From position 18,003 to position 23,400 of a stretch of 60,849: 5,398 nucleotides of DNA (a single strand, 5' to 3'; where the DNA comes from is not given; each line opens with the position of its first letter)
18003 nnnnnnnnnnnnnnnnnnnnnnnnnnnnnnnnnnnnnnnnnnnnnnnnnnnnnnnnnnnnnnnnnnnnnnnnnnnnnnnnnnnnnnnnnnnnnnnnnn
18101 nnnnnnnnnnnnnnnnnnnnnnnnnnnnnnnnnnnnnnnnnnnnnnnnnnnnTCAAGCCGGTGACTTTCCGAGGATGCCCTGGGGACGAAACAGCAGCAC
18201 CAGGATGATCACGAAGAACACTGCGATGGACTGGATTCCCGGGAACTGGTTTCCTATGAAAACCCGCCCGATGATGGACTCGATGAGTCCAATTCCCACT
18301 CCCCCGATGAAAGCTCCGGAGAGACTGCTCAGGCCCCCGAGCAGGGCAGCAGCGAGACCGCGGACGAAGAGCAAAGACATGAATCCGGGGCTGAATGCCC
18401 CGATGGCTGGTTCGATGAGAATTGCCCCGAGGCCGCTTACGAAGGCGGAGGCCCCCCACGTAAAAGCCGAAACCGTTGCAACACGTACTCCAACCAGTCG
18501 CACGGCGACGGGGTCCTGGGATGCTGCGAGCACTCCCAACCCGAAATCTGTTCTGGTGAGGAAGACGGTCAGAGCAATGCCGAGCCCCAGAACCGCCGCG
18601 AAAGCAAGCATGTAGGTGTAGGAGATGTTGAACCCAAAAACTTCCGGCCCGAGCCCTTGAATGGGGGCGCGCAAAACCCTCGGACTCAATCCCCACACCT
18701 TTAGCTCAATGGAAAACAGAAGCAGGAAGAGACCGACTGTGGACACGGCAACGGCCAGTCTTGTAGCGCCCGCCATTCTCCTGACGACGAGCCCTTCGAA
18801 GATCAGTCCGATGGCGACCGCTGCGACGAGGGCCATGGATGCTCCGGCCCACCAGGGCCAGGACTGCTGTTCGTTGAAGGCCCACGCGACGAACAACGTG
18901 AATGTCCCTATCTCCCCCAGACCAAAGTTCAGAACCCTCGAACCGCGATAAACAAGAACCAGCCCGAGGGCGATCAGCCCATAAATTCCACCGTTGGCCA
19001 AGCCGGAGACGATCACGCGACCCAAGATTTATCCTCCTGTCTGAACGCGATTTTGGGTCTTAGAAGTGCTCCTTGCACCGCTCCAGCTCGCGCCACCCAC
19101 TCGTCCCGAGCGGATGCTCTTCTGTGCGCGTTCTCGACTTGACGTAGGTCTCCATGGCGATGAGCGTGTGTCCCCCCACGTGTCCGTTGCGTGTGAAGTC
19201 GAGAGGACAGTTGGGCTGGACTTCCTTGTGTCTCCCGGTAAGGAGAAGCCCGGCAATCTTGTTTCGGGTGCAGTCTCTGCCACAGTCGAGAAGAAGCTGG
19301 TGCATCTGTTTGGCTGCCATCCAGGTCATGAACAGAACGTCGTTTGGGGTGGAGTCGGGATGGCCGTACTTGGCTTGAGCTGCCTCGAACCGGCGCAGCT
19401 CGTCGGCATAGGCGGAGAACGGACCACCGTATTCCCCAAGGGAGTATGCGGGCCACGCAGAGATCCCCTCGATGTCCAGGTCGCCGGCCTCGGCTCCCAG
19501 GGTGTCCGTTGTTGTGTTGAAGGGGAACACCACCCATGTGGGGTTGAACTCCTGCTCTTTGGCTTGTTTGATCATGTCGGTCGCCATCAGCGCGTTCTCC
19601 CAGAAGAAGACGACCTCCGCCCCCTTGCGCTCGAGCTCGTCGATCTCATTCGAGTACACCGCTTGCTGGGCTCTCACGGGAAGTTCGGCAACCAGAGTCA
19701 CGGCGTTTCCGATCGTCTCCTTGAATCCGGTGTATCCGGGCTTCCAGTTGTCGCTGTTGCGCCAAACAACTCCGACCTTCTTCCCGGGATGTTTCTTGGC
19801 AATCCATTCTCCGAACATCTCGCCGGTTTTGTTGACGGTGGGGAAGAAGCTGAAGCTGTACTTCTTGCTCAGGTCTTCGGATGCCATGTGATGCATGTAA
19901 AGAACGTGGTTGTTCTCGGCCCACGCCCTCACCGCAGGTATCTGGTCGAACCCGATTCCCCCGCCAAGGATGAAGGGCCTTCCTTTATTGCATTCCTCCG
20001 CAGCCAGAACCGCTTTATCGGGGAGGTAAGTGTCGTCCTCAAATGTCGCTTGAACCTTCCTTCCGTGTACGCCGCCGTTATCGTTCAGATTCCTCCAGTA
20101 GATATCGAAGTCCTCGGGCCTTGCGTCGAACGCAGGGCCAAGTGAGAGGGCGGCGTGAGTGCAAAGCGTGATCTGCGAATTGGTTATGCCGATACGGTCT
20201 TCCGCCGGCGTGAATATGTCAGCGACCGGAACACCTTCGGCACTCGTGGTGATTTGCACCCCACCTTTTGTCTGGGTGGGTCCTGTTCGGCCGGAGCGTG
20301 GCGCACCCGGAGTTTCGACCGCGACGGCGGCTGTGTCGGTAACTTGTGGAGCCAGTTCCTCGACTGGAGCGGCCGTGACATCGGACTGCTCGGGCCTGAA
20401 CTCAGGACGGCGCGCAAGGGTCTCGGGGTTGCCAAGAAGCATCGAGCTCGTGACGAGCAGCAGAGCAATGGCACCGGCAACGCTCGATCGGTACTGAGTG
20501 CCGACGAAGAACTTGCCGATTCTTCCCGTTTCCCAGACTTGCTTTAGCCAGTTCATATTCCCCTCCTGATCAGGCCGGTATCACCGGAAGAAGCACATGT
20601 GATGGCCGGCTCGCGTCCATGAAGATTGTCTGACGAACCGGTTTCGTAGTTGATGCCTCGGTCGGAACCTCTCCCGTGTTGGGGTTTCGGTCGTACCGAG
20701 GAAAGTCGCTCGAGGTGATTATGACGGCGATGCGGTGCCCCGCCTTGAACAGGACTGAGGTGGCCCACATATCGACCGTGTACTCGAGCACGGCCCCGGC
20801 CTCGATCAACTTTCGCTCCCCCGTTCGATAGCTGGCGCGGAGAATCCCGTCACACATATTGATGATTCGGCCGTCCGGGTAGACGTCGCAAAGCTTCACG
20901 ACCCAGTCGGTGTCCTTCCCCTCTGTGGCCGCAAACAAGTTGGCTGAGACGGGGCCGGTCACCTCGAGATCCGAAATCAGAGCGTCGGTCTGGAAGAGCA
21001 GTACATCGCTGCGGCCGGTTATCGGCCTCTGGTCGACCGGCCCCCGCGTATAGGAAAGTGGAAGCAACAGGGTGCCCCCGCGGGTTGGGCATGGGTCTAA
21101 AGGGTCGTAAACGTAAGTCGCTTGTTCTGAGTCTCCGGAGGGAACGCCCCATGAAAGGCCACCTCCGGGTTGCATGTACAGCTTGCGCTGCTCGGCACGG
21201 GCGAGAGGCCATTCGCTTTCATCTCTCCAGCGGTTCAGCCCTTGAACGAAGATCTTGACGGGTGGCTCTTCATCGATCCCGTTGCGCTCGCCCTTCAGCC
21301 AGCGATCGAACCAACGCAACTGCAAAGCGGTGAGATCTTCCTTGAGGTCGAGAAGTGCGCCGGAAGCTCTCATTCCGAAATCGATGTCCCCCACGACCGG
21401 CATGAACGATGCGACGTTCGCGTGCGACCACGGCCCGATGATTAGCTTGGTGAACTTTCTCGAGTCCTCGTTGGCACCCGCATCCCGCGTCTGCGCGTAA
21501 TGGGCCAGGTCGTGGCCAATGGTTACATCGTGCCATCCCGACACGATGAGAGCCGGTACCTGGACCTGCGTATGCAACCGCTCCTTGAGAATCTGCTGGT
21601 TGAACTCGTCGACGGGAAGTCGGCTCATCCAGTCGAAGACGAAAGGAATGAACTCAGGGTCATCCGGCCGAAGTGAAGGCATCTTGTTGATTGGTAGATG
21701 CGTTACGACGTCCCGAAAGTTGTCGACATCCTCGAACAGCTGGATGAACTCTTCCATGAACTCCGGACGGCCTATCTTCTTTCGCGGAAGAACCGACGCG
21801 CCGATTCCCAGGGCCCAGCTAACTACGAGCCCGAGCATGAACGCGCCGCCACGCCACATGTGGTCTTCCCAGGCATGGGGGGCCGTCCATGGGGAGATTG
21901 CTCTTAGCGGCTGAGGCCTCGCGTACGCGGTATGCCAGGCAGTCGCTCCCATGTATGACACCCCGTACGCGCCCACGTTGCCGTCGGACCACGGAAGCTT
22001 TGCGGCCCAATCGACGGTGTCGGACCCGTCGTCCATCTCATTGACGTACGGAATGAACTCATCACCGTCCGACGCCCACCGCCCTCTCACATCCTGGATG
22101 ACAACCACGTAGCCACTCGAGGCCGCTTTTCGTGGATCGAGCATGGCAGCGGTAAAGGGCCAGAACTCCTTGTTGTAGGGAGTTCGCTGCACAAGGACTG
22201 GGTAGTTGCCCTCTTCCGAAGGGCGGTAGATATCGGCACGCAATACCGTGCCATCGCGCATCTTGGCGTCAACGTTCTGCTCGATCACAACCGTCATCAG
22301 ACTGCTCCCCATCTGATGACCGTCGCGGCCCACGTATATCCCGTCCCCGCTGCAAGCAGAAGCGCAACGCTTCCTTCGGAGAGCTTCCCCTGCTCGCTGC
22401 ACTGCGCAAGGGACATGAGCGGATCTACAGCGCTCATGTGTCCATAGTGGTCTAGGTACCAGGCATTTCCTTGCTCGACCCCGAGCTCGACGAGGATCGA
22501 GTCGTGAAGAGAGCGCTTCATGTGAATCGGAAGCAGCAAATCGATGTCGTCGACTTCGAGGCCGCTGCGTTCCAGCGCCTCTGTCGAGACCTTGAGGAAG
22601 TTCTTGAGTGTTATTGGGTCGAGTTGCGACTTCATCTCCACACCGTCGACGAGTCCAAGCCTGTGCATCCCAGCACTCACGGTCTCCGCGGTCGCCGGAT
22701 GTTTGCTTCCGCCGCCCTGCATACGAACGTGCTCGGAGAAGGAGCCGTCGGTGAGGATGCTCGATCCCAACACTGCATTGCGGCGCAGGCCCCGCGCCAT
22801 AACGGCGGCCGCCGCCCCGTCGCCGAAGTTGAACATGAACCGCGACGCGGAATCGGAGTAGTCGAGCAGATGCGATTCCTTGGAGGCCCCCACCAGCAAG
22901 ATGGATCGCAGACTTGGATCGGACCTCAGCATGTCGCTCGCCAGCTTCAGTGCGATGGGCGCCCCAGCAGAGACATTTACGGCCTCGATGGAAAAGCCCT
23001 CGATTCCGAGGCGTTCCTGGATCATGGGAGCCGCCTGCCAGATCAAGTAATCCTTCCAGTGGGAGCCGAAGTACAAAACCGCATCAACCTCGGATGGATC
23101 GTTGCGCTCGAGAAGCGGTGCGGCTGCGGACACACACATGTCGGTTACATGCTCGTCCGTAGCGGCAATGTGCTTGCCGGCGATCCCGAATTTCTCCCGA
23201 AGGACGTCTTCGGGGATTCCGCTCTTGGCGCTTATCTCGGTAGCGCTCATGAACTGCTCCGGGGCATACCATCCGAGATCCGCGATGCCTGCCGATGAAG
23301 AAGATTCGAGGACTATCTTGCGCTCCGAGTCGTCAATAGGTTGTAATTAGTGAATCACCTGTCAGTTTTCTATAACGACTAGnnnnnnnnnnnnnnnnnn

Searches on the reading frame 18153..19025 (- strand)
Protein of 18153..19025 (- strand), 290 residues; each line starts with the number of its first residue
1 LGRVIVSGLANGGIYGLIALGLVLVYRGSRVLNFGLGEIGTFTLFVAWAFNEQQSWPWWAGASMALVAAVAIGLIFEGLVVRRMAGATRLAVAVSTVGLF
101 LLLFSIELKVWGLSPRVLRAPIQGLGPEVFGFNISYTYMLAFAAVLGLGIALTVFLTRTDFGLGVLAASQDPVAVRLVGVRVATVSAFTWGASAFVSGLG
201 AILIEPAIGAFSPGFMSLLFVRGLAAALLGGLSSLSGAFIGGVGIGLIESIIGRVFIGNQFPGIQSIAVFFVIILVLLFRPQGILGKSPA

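Call 62: search_protein_families(library=pfam, proteins=[window:18153-19025:-], max_evalue=0.0001)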
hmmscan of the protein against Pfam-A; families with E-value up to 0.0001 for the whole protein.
window:18153-19025:- (290 aa): 1 family
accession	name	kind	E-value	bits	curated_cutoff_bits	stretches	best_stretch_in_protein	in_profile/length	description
PF02653.21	BPD_transp_2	-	3.7e-24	85.7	26.8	1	5-277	2-269/269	Branched-chain amino acid transport system / permease component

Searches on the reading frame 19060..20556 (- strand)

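Call 50: search_protein_families(library=pfam, proteins=[window:19060-20556:-], max_evalue=0.001)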
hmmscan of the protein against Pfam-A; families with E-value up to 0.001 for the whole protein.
window:19060-20556:- (498 aa): 1 family
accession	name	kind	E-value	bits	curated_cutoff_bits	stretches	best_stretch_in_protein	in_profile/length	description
PF13458.12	Peripla_BP_6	-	1e-25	91.6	31.7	1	153-469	28-337/343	Periplasmic binding protein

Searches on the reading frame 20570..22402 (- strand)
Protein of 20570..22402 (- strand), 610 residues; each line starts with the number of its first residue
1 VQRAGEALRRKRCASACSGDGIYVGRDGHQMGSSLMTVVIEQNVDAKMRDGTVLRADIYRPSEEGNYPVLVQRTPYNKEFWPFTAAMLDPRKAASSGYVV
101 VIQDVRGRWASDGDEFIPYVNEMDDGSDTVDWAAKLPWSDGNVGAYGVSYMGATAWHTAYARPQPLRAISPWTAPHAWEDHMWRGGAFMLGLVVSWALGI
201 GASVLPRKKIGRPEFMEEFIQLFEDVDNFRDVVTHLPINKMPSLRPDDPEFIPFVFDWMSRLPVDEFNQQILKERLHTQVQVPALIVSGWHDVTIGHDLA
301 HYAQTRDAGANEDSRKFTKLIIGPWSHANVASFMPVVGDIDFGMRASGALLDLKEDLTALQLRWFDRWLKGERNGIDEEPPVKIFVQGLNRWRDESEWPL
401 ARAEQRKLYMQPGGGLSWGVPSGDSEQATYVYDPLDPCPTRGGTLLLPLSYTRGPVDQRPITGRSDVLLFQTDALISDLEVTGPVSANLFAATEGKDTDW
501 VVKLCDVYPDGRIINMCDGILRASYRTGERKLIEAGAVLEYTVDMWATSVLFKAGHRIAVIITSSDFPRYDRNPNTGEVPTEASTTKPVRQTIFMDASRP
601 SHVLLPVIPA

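Call 50: search_protein_families(library=pfam, proteins=[window:20570-22402:-], max_evalue=0.001)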
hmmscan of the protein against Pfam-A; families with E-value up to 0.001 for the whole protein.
window:20570-22402:- (610 aa): 2 families
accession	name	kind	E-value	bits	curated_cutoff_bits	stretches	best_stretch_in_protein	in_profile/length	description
PF02129.25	Peptidase_S15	-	4.4e-52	177.8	23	1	50-329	1-262/262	X-Pro dipeptidyl-peptidase (S15 family)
PF08530.16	PepX_C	-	6.7e-41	141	22.5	1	374-603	1-216/217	X-Pro dipeptidyl-peptidase C-terminal non-catalytic domain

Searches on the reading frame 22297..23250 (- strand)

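Call 50: search_protein_families(library=pfam, proteins=[window:22297-23250:-], max_evalue=0.001)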
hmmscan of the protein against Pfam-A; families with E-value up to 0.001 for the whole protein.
window:22297-23250:- (317 aa): 2 families
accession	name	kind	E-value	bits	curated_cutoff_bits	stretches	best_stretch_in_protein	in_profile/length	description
PF08541.16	ACP_syn_III_C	-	8.6e-22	77.6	26.6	1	226-314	1-90/90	3-Oxoacyl-[acyl-carrier-protein (ACP)] synthase III C terminal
PF08545.16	ACP_syn_III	-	1.9e-15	56.9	24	1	92-169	5-80/80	3-Oxoacyl-[acyl-carrier-protein (ACP)] synthase III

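Call 53: search_protein_families(library=ncbifam, proteins=[window:22297-23250:-], max_evalue=0.00001)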
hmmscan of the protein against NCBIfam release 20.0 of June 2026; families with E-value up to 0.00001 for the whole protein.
window:22297-23250:- (317 aa): 6 families
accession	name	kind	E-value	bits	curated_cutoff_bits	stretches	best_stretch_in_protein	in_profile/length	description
NF005308.0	PRK06840.1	equivalog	2.1e-118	395.2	315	1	1-316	19-337/339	3-oxoacyl-ACP synthase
NF006829.0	PRK09352.1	subfamily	1.1e-35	123.2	249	1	17-314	35-321/322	beta-ketoacyl-ACP synthase 3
TIGR00747.1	fabH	subfamily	5e-34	117.8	292.1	1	18-314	34-322/322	beta-ketoacyl-ACP synthase III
NF004623.0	PRK05963.1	equivalog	9.3e-29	100.7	437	1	3-313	22-327/328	beta-ketoacyl-ACP synthase III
NF005541.0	PRK07204.1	equivalog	9.3e-19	68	402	1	3-311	21-326/329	beta-ketoacyl-ACP synthase III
NF005703.0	PRK07515.1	equivalog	2.9e-13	49.5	304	1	35-313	96-371/373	beta-ketoacyl-ACP synthase III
